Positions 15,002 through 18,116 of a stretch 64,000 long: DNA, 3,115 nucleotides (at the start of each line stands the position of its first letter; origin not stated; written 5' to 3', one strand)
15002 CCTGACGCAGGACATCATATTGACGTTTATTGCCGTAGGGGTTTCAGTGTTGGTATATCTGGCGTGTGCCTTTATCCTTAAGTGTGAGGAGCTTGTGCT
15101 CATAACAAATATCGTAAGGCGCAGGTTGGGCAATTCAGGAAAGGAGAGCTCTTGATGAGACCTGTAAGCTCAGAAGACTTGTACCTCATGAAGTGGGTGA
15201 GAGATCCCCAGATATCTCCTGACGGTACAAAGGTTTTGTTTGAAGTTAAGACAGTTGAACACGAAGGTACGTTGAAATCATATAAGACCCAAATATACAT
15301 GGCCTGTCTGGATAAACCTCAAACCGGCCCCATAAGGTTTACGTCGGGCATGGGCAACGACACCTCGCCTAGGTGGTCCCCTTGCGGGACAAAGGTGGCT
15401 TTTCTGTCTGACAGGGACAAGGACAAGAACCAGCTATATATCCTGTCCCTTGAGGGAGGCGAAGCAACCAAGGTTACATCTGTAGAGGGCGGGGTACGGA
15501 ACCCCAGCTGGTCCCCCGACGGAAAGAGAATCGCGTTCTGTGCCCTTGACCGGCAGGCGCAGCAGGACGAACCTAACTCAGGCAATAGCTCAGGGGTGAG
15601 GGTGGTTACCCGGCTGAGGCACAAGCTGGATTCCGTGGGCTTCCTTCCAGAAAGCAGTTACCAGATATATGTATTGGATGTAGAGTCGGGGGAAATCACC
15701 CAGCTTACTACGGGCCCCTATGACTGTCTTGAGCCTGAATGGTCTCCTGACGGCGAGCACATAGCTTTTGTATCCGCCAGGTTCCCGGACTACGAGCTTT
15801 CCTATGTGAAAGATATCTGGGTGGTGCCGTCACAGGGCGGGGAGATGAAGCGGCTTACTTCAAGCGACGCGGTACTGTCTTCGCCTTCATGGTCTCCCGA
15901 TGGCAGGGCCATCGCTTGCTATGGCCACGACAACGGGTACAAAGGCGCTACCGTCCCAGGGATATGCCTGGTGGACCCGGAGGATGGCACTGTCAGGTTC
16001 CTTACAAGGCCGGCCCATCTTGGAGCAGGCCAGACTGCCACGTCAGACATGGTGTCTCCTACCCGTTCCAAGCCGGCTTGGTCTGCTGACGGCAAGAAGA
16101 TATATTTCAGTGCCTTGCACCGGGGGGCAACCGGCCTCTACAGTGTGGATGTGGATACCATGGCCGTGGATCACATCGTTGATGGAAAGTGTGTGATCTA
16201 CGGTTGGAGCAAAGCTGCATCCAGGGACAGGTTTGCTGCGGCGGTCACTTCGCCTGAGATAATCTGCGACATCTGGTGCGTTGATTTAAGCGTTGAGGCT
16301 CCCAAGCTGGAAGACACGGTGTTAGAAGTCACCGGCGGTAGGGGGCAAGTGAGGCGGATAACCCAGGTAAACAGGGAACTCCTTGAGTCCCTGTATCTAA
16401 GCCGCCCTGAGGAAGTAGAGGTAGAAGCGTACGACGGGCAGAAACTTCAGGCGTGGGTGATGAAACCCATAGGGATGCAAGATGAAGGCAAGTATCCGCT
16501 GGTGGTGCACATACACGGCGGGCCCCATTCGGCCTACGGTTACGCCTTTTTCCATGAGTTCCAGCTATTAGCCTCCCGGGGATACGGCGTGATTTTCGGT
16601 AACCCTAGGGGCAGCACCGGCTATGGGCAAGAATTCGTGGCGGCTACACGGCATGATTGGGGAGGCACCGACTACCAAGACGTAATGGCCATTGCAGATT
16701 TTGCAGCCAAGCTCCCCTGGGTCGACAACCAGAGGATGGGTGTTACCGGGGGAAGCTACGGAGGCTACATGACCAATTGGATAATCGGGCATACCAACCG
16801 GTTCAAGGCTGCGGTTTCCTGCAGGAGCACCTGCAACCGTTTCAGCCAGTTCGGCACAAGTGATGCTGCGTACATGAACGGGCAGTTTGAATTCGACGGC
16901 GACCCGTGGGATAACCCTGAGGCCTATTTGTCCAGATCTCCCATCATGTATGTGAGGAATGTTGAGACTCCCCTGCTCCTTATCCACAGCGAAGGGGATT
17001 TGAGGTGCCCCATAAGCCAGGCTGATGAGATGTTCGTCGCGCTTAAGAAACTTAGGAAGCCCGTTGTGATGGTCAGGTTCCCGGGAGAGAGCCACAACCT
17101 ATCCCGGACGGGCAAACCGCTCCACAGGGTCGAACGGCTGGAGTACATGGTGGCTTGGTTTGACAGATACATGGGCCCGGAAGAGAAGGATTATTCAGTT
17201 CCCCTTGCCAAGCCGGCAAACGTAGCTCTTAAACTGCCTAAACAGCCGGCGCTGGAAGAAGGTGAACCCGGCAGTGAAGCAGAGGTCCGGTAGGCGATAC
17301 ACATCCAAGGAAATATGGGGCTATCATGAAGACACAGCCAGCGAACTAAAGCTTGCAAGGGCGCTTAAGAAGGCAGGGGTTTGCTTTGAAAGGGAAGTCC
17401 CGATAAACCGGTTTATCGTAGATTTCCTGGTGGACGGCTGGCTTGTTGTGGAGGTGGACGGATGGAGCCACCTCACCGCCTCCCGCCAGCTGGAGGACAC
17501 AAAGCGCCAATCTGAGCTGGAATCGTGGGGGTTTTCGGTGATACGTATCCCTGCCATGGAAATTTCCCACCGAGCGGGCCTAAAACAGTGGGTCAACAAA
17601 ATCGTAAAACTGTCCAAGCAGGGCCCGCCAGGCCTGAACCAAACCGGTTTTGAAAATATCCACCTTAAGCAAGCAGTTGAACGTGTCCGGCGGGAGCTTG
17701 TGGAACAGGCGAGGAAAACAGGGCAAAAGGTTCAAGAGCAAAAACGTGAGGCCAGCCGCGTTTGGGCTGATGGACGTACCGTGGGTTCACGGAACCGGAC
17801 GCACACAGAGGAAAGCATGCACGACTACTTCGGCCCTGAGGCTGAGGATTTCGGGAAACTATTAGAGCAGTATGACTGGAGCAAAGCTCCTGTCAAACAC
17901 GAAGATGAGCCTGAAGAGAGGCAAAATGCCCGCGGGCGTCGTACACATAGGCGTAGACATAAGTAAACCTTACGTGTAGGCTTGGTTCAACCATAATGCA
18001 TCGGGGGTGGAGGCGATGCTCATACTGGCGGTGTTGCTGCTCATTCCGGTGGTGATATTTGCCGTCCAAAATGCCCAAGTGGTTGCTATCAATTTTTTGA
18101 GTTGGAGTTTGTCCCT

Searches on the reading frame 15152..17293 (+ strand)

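Call 40: search_protein_families(library=pfam, proteins=[window:15152-17293:+], max_evalue=0.00001)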
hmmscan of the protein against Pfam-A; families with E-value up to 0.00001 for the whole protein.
window:15152-17293:+ (713 aa): 8 families
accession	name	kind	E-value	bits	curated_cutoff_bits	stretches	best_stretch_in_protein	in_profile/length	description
PF00326.27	Peptidase_S9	-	9.7e-56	189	22.6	1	465-675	2-211/213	Prolyl oligopeptidase family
PF07676.18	PD40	-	1.8e-28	98.3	20.9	0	112-130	8-26/38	WD40-like Beta Propeller Repeat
PF00930.27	DPPIV_N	-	2.8e-14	53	22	0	22-112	1-82/354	Dipeptidyl peptidase IV (DPP IV) N-terminal region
PF05448.18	AXE1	-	2.1e-09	37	21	1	422-556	59-205/321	Acetyl xylan esterase (AXE1)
PF02129.25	Peptidase_S15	-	6.9e-08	32.9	23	1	428-564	1-133/262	X-Pro dipeptidyl-peptidase (S15 family)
PF20434.5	BD-FAE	-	1.1e-07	32.1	26.8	1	443-628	8-212/215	BD-FAE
PF10647.15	Gmad1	-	1.1e-06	29.1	20.5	0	71-125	26-77/251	Lipoprotein LpqB beta-propeller domain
PF25174.1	Beta-prop_THOC3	-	1.5e-06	27.9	305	0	172-257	71-147/272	THOC3 beta-propeller domain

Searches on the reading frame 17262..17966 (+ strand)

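Call 40: search_protein_families(library=pfam, proteins=[window:17262-17966:+], max_evalue=0.00001)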
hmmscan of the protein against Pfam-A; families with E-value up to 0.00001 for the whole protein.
window:17262-17966:+ (234 aa): 2 families
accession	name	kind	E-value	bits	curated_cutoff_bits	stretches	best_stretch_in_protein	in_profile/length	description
PF04480.18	DUF559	-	3.7e-12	46.5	20.6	1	24-103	14-95/109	Protein of unknown function (DUF559)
PF18741.7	MTES_1575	-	7.4e-08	32.8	38.2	1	30-99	4-79/96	REase_MTES_1575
